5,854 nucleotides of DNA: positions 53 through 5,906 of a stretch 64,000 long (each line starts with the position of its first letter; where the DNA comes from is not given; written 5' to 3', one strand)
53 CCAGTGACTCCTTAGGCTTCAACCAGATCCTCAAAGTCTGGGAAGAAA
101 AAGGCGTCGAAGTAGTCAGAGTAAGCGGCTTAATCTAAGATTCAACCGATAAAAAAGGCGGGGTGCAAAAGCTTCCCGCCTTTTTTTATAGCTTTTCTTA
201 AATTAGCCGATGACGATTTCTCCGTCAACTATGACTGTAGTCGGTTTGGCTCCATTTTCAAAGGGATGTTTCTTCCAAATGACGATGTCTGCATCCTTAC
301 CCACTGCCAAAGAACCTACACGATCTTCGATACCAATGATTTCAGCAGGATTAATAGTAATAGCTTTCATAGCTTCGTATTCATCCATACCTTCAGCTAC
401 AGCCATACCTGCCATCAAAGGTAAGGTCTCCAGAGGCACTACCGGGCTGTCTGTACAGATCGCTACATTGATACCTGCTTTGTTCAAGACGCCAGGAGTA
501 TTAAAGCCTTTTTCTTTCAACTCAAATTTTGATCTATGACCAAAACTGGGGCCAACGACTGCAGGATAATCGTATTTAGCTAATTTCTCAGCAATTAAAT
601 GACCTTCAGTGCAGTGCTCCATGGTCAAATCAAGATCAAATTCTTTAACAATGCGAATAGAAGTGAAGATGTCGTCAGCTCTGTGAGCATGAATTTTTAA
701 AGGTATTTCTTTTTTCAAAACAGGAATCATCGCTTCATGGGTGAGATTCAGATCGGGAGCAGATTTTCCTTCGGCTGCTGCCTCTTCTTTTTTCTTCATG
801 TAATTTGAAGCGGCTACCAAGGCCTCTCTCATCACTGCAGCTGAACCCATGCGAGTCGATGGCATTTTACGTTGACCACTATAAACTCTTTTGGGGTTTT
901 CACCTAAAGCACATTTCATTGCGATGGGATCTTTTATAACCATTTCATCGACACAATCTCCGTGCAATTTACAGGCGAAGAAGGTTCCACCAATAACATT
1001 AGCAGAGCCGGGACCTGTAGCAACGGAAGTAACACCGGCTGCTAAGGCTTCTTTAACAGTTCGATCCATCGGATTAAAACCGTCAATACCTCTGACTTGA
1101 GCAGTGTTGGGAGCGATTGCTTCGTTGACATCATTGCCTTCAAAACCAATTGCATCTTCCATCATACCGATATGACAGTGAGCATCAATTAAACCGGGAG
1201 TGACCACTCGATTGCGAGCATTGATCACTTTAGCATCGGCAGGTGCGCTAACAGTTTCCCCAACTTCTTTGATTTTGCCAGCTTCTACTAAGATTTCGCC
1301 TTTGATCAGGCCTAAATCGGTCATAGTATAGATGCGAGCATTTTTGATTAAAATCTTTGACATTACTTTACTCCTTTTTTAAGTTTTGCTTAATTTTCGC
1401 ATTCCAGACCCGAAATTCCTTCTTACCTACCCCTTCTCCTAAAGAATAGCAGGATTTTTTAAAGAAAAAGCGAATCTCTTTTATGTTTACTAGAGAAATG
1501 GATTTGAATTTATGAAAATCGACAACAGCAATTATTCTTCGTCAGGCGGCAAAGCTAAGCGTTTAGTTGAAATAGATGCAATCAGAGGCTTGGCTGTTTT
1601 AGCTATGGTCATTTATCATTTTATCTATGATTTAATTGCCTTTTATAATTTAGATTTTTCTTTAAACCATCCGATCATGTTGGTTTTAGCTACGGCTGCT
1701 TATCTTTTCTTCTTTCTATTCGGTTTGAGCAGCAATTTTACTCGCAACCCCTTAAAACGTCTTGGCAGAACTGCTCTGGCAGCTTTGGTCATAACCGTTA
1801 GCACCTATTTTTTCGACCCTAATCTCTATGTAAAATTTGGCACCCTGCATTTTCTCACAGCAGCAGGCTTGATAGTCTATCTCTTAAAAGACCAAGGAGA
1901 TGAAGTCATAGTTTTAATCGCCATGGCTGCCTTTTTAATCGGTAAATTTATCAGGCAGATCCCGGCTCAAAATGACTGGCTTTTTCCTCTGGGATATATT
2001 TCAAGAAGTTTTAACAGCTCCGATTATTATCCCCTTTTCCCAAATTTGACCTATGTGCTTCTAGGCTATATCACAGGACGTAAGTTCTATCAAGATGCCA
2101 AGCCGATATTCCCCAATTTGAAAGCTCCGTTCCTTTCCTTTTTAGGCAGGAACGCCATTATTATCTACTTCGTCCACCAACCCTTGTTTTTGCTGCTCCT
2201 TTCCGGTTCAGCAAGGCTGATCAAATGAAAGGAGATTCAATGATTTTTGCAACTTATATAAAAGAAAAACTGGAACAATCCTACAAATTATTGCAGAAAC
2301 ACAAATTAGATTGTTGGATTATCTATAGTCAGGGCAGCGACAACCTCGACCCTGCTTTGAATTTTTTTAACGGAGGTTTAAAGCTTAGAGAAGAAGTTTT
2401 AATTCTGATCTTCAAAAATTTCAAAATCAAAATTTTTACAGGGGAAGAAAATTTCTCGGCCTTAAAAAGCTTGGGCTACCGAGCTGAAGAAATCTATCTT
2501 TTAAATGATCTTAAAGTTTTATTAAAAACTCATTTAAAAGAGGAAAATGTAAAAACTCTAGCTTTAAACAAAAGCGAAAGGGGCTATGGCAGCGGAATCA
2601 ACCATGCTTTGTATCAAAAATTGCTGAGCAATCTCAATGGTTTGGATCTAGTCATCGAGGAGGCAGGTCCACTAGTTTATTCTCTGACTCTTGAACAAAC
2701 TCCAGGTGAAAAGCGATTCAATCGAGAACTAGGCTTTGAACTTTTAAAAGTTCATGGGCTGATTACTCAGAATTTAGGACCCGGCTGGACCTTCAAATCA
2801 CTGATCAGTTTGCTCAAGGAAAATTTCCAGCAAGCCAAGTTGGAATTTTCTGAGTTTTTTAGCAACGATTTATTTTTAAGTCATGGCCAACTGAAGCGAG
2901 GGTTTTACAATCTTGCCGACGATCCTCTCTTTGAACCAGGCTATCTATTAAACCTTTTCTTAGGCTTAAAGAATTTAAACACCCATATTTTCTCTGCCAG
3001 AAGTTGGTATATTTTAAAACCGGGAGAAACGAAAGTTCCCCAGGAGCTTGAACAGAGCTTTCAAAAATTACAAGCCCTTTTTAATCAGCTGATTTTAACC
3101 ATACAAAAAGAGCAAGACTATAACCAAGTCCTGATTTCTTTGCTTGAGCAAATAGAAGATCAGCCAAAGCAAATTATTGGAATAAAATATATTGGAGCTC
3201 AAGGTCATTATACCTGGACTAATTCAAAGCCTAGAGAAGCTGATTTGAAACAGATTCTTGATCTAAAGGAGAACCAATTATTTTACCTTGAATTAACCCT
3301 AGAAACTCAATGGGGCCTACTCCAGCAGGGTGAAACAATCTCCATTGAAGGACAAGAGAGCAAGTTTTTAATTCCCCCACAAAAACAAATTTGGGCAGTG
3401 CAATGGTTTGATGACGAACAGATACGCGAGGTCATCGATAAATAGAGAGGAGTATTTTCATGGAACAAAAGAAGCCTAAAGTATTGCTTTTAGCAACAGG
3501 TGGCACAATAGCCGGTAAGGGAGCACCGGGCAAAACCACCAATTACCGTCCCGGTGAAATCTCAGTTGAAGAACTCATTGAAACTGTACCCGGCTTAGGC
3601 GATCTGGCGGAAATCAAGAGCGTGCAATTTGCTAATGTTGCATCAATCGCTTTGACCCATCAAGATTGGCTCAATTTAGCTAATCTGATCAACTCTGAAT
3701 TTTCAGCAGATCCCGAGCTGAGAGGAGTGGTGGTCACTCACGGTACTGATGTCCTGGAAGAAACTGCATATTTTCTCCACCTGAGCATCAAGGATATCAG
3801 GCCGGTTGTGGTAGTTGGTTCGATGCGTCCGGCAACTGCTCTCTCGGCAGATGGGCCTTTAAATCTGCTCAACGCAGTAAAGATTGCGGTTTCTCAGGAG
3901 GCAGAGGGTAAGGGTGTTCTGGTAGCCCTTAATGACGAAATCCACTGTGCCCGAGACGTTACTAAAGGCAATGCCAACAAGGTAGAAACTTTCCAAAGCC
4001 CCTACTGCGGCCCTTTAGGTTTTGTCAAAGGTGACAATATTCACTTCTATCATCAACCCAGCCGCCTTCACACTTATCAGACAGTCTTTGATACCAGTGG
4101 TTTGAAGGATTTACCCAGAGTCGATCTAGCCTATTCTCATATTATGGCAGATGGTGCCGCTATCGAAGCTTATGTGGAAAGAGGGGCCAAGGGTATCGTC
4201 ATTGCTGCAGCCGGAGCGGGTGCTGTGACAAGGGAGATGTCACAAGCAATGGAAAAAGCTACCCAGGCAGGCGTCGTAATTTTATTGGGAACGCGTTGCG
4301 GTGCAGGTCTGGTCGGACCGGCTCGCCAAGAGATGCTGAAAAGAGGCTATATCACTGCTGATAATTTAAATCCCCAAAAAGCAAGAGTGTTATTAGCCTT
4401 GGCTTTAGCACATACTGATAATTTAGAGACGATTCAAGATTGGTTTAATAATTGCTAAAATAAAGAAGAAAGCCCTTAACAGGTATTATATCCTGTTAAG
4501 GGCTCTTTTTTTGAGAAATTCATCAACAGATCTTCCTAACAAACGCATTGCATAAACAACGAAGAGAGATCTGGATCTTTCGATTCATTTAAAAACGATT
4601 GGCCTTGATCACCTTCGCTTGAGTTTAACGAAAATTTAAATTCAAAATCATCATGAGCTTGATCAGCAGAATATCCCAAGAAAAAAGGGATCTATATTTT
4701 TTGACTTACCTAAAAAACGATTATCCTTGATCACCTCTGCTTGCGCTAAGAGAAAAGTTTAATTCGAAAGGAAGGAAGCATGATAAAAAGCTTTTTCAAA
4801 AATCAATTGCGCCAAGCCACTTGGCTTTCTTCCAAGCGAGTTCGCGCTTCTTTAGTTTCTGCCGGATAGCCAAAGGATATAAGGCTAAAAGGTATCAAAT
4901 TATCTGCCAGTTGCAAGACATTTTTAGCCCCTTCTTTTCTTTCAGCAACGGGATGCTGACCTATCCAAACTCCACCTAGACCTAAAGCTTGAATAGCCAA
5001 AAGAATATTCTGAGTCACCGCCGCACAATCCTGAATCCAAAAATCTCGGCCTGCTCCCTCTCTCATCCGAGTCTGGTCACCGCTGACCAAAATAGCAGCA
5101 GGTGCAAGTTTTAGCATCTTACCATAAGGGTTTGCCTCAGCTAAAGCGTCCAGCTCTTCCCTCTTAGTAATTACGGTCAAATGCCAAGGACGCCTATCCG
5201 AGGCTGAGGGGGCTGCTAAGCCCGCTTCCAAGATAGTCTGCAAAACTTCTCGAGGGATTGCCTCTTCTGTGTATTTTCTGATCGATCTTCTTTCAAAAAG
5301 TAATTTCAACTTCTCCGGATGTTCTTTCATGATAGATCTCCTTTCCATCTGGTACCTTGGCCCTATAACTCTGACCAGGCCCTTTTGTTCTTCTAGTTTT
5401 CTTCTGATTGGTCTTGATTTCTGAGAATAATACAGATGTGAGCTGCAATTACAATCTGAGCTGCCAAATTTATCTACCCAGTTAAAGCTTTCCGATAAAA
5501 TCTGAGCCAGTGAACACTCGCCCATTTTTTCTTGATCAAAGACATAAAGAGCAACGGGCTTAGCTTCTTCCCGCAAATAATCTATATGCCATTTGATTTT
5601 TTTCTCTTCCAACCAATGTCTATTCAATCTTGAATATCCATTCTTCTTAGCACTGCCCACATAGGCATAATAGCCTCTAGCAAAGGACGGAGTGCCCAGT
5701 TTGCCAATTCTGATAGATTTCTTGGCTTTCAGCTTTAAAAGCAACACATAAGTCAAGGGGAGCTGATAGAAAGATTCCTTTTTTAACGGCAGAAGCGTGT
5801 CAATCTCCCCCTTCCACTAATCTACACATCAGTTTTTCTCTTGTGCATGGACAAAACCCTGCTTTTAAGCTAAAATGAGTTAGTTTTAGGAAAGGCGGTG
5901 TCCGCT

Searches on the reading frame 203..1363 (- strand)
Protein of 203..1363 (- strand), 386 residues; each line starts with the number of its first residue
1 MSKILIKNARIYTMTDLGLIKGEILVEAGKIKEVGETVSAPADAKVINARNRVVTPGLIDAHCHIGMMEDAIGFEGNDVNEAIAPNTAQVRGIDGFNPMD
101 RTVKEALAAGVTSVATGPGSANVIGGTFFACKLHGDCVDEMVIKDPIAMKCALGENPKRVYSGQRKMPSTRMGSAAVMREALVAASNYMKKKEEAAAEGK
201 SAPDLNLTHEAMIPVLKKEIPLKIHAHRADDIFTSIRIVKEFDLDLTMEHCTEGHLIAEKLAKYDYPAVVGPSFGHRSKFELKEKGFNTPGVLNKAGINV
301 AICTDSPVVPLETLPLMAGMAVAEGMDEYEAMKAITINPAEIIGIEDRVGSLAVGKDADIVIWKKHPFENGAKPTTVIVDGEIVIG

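Call 24: search_protein_families(library=pfam, proteins=[window:203-1363:-])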
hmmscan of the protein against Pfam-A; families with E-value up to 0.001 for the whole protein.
window:203-1363:- (386 aa): 2 families
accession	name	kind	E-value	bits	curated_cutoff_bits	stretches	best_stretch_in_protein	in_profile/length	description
PF01979.26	Amidohydro_1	-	2.6e-25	89.8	25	1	53-384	1-345/345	Amidohydrolase family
PF07969.17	Amidohydro_3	-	2.4e-20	73.9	29.7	2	293-385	362-472/472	Amidohydrolase family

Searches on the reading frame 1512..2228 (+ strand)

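Call 24: search_protein_families(library=pfam, proteins=[window:1512-2228:+])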
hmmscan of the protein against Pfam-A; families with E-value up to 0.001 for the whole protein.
window:1512-2228:+ (238 aa): 2 families
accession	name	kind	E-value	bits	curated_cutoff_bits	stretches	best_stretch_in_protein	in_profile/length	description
PF07786.18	HGSNAT_cat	-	5.1e-49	167.2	22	1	17-224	1-222/222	Heparan-alpha-glucosaminide N-acetyltransferase, catalytic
PF01757.29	Acyl_transf_3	-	1.6e-06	27.9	31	0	19-96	2-87/326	Acyltransferase domain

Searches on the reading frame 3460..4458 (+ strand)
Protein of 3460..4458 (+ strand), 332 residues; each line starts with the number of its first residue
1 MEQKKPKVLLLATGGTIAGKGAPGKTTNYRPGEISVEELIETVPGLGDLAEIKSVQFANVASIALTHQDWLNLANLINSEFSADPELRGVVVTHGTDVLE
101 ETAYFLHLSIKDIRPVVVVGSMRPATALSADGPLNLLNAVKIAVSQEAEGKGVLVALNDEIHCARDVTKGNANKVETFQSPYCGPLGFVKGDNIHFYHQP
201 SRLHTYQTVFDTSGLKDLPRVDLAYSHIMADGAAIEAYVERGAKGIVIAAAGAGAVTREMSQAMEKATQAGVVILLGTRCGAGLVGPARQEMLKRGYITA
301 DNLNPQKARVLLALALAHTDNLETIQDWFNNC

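Call 24: search_protein_families(library=pfam, proteins=[window:3460-4458:+])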
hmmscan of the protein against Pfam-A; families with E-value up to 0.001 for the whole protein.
window:3460-4458:+ (332 aa): 2 families
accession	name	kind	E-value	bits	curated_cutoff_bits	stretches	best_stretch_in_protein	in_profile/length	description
PF00710.25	Asparaginase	-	5.3e-61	205.9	22.5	1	7-201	1-192/193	Asparaginase, N-terminal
PF17763.6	Asparaginase_C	-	5.4e-31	107.4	34.6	1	220-329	1-114/114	Glutaminase/Asparaginase C-terminal domain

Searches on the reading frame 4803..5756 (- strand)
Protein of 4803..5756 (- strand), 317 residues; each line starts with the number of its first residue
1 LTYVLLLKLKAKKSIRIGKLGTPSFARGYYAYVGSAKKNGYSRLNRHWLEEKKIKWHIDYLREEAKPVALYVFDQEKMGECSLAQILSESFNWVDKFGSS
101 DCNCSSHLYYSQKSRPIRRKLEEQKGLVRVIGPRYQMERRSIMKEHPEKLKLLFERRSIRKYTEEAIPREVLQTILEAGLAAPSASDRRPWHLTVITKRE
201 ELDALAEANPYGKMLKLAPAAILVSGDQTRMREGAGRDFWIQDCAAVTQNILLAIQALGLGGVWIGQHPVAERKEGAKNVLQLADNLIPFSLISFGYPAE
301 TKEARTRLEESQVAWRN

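Call 24: search_protein_families(library=pfam, proteins=[window:4803-5756:-])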
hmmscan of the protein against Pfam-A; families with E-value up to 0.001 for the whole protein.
window:4803-5756:- (317 aa): 3 families
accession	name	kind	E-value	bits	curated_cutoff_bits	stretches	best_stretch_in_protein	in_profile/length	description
PF00881.29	Nitroreductase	-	7.9e-26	91.7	23.5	2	155-208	3-56/167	Nitroreductase family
PF01986.22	DUF123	-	8.6e-25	87.5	25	1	24-110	2-95/95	Domain of unknown function DUF123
PF14512.11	TM1586_NiRdase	-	5.7e-11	42.9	27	0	151-176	4-29/215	Putative TM nitroreductase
